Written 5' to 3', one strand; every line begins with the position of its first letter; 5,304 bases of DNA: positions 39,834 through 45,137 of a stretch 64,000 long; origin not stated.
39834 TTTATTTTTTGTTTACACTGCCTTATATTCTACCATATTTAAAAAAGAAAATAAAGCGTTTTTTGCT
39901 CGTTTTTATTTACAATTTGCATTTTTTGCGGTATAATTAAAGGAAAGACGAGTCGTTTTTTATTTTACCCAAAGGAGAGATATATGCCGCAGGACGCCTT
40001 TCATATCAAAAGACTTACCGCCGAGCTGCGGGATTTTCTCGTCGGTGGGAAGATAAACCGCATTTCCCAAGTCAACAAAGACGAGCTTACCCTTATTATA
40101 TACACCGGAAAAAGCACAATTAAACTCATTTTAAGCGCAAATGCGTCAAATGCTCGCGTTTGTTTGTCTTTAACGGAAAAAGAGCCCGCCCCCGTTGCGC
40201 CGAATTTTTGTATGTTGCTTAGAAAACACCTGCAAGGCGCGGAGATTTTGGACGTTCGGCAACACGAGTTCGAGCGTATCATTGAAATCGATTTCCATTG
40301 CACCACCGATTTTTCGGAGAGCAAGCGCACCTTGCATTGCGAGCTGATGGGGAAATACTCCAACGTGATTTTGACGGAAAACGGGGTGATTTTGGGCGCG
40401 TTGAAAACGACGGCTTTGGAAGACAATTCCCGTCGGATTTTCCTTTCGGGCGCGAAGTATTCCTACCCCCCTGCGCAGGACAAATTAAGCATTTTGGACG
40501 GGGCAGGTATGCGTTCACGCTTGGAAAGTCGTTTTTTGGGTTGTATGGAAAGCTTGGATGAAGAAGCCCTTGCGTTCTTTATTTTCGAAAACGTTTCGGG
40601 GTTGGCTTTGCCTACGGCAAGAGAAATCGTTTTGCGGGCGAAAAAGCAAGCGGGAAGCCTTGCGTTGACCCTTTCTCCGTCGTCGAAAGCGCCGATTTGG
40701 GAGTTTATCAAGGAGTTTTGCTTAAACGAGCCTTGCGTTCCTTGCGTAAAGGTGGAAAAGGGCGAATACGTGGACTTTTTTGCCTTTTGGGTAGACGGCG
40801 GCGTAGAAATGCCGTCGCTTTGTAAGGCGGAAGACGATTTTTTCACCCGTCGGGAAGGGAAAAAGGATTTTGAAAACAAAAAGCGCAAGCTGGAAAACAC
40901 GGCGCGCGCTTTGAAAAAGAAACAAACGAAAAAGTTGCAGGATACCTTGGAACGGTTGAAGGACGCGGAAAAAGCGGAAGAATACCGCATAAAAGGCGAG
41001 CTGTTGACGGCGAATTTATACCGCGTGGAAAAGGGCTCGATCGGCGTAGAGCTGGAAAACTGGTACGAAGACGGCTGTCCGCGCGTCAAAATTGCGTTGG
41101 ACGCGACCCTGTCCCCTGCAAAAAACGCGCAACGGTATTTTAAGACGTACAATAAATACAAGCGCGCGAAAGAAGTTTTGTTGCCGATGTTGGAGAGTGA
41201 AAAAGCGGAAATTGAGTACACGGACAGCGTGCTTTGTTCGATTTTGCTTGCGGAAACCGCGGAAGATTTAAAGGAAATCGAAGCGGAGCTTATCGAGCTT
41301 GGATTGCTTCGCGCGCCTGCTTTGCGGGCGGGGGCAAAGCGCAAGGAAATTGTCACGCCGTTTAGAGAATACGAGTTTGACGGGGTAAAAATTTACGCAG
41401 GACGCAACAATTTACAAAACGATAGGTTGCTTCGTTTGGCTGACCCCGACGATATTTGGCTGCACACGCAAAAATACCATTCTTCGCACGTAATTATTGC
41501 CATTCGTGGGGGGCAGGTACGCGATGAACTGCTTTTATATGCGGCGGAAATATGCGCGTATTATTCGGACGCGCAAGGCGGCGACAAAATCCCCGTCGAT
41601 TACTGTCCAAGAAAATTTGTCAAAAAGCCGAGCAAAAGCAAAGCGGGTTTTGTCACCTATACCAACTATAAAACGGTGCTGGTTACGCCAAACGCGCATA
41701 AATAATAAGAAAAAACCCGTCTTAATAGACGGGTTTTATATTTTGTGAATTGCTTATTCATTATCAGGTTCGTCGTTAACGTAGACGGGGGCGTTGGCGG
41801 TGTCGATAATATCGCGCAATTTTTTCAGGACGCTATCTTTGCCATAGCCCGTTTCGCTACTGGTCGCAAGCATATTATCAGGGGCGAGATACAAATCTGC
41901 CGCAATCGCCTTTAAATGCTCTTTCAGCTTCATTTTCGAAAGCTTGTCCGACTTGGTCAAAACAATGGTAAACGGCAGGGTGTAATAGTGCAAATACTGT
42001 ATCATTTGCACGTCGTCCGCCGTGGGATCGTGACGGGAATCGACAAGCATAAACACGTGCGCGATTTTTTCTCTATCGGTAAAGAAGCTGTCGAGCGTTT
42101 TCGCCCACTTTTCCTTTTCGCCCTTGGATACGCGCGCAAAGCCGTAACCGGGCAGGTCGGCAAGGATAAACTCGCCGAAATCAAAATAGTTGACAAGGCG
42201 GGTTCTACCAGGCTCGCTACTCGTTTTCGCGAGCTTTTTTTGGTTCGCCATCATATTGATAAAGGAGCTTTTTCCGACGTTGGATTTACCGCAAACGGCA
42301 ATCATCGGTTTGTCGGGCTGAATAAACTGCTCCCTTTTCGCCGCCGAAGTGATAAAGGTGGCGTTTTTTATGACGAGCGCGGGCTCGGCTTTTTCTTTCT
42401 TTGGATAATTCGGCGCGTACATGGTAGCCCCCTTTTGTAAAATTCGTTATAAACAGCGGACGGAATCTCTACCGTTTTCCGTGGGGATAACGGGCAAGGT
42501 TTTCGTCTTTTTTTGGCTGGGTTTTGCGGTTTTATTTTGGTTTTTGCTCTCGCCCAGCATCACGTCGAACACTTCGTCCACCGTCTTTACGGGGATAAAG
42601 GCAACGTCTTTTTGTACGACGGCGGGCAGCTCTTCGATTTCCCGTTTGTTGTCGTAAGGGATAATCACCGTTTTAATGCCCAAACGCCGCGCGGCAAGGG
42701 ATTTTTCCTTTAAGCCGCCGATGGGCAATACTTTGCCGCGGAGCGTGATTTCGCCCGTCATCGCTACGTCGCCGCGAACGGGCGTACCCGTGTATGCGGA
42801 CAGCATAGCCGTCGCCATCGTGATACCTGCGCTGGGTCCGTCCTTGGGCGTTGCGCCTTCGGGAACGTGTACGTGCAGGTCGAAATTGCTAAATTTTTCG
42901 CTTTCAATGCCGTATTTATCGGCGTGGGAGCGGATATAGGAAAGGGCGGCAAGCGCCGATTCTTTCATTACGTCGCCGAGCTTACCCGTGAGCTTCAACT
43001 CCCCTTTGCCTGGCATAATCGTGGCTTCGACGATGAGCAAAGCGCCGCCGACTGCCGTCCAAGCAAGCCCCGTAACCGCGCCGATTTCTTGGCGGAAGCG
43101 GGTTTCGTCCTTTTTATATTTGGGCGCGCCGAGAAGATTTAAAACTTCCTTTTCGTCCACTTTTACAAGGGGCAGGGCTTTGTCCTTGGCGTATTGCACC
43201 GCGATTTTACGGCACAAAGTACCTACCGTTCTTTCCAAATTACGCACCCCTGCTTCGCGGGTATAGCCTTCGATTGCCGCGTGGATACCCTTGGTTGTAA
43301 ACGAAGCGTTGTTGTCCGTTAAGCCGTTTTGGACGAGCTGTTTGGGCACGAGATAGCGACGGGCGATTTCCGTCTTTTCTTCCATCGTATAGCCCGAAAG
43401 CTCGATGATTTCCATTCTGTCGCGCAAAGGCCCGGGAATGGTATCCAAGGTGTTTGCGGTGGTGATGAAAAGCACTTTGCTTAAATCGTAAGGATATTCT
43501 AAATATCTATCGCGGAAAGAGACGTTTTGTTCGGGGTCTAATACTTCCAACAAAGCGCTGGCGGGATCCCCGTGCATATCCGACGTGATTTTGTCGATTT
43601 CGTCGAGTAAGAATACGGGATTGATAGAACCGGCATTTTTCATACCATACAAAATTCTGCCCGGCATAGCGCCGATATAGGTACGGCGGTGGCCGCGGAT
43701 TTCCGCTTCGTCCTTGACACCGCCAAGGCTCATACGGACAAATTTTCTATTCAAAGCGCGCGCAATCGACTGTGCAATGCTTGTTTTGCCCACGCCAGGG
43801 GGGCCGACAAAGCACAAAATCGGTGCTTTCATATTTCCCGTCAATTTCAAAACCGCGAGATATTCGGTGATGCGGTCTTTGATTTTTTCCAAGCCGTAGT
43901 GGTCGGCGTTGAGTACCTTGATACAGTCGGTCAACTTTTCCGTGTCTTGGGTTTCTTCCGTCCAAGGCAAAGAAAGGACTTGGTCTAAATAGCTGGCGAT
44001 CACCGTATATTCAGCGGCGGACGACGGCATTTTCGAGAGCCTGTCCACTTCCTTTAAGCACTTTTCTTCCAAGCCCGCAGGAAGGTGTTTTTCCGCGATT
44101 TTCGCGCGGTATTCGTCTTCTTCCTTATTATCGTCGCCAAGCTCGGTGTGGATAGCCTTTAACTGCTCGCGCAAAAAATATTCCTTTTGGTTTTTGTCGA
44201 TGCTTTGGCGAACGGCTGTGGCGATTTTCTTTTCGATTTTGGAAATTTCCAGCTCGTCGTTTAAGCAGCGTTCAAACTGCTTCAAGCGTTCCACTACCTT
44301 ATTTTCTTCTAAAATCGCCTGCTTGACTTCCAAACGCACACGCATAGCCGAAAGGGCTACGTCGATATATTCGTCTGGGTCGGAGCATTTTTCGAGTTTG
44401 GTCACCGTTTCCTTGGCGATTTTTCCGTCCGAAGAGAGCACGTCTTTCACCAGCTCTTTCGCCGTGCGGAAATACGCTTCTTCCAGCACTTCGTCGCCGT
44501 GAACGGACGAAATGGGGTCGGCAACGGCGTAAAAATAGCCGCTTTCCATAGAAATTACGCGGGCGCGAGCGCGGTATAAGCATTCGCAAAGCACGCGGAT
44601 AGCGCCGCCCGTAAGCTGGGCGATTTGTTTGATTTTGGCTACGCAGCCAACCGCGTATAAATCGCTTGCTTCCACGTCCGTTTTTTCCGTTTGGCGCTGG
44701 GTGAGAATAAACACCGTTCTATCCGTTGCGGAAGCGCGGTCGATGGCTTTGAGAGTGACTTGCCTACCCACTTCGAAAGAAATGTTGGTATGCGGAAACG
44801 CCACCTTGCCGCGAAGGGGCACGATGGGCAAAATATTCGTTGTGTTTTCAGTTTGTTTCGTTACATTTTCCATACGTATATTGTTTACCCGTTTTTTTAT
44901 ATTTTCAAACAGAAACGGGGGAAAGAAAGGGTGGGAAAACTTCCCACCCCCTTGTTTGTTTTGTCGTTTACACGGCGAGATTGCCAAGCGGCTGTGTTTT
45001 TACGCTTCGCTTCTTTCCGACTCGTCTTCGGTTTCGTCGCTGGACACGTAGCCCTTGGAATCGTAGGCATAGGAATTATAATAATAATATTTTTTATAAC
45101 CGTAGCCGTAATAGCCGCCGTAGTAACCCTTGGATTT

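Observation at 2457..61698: Dispersed, heavily over-represented 15-23 nt motif (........)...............: at least 23 copies in 64 kb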

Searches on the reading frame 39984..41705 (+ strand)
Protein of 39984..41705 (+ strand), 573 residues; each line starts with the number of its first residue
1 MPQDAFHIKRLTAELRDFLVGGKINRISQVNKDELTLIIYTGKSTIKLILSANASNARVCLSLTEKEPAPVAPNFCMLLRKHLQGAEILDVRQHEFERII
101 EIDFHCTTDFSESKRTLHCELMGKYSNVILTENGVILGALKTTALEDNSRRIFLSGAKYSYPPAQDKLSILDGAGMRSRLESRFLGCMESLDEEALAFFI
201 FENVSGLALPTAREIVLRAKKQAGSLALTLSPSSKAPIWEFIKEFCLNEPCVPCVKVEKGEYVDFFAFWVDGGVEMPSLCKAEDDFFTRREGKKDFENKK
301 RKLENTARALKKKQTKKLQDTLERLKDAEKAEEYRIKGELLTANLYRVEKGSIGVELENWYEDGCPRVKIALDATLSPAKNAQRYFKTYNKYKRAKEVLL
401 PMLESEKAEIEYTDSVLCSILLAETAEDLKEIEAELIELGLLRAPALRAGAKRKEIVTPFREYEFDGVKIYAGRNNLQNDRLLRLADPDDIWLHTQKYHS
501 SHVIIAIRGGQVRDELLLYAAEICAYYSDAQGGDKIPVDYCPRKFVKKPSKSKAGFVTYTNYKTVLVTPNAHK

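Call 14: search_protein_families(library=pfam, proteins=[window:39984-41705:+], max_evalue=0.001)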
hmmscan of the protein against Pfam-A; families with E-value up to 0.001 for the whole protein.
window:39984-41705:+ (573 aa): 3 families
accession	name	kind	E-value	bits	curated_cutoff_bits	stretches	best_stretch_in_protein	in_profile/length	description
PF05833.16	NFACT_N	-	1.9e-107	360.3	31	1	4-453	1-454/456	NFACT N-terminal and middle domains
PF05670.18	NFACT-R_1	-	3.6e-09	37.6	29.8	1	464-551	7-98/112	NFACT protein RNA binding domain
PF18297.6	NFACT-R_2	-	4.1e-06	27.3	26.9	1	467-542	9-81/104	NFACT protein RNA binding domain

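Call 21: search_solved_structures(query=window:39984-41705:+, show_alignments=2)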
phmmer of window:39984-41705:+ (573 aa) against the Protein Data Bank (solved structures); distinct sequences matched with E-value up to 0.001: 12.
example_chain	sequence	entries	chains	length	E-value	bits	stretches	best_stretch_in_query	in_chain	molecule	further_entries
7aqc_R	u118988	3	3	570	5.7e-80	272.6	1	8-571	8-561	Rqc2 homolog RqcH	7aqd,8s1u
7as8_0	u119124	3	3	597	6.8e-80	272.4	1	8-571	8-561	Rqc2 homolog RqcH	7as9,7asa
7ope_0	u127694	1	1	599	1.1e-78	268.3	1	8-571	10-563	Rqc2 homolog RqcH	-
5h3w_A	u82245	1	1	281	6.4e-41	143.7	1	304-571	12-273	Fibronectin/fibrinogen binding protein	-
5h3w_B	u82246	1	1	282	1.1e-40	143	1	304-571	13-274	Fibronectin/fibrinogen binding protein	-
5h3x_A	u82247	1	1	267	1.6e-23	86.3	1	4-168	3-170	Fibronectin/fibrinogen binding protein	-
6pon_A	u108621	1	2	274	1.9e-22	82.7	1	3-169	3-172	Adherence and virulence protein A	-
3doa_A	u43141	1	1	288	2.9e-18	68.9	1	4-175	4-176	Fibrinogen binding protein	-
3j92_u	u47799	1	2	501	2e-08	36.5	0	8-142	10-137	NEMF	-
8woh_B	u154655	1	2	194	4.5e-06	28.7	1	468-567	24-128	Coiled-coil domain-containing protein 25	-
7eof_B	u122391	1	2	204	4.8e-06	28.6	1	468-567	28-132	Coiled-coil domain-containing protein 25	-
7eoe_A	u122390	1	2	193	4.9e-06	28.6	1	468-567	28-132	Coiled-coil domain-containing protein 25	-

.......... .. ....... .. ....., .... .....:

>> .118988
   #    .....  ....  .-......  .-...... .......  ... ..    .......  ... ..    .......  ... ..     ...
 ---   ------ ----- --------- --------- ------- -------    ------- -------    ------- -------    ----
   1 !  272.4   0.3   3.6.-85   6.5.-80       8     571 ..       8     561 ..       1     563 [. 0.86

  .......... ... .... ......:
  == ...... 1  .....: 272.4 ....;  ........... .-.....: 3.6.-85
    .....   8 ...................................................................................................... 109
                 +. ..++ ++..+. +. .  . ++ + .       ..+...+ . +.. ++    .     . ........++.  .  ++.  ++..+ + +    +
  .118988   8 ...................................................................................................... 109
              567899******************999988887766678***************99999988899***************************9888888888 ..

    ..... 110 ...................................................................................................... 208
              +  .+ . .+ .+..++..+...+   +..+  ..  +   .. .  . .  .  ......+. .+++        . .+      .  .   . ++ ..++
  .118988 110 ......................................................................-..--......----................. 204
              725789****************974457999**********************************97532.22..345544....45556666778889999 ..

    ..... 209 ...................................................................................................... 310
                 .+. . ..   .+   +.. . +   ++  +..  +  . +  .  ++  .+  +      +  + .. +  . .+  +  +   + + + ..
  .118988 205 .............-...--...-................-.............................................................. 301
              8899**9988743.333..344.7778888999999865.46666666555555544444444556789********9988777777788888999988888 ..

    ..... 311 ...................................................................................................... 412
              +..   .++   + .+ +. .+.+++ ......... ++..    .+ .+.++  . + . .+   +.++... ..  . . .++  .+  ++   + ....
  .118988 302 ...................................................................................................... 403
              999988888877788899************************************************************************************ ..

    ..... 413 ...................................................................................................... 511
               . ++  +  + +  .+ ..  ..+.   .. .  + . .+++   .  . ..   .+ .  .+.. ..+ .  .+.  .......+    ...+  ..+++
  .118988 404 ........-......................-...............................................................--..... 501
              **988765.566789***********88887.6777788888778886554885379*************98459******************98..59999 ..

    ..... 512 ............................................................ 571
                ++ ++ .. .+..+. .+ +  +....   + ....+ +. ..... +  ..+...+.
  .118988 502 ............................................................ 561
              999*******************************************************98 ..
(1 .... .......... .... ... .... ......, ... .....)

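Call 40: find_encoding_contigs(protein=window:39984-41705:+, flank=10000, max_places=4)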
Protein window:39984-41705:+ (573 aa): no gene with exactly this product is on record in the collection.

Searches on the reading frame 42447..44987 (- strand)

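Call 43: search_protein_families(library=pfam, proteins=[window:42447-44987:-])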
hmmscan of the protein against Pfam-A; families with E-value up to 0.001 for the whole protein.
window:42447-44987:- (846 aa): 10 families
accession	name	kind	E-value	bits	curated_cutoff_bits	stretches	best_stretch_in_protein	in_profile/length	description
PF05362.19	Lon_C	-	6.4e-91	303.9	21.1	1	609-811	1-203/205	Lon protease (S16) C-terminal proteolytic domain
PF02190.22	LON_substr_bdg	-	1.1e-34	120.6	28.7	1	53-238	2-194/200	ATP-dependent protease La (LON) substrate-binding domain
PF00004.35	AAA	-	8e-25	88.2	21.2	1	391-530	1-128/131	ATPase family associated with various cellular activities (AAA)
PF22667.2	Lon_lid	-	1.1e-18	67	27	1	553-603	2-52/57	Lon protease AAA+ ATPase lid domain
PF07728.20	AAA_5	-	2.2e-09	37.9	22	1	391-525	2-139/139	AAA domain (dynein-related subfamily)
PF13541.12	ChlI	-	6e-08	33.1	27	1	653-780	1-121/121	Subunit ChlI of Mg-chelatase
PF07724.20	AAA_2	-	2.8e-06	27.9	27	1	392-513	7-125/166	AAA domain (Cdc48 subfamily)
PF08298.17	AAA_PrkA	-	6.1e-05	22.7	25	1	361-415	58-112/358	PrkA AAA domain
PF05496.18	RuvB_N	-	0.00018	21.8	27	0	362-420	8-65/159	Holliday junction DNA helicase RuvB P-loop domain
PF13401.12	AAA_22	-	0.00098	19.9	27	0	388-467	5-96/130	AAA domain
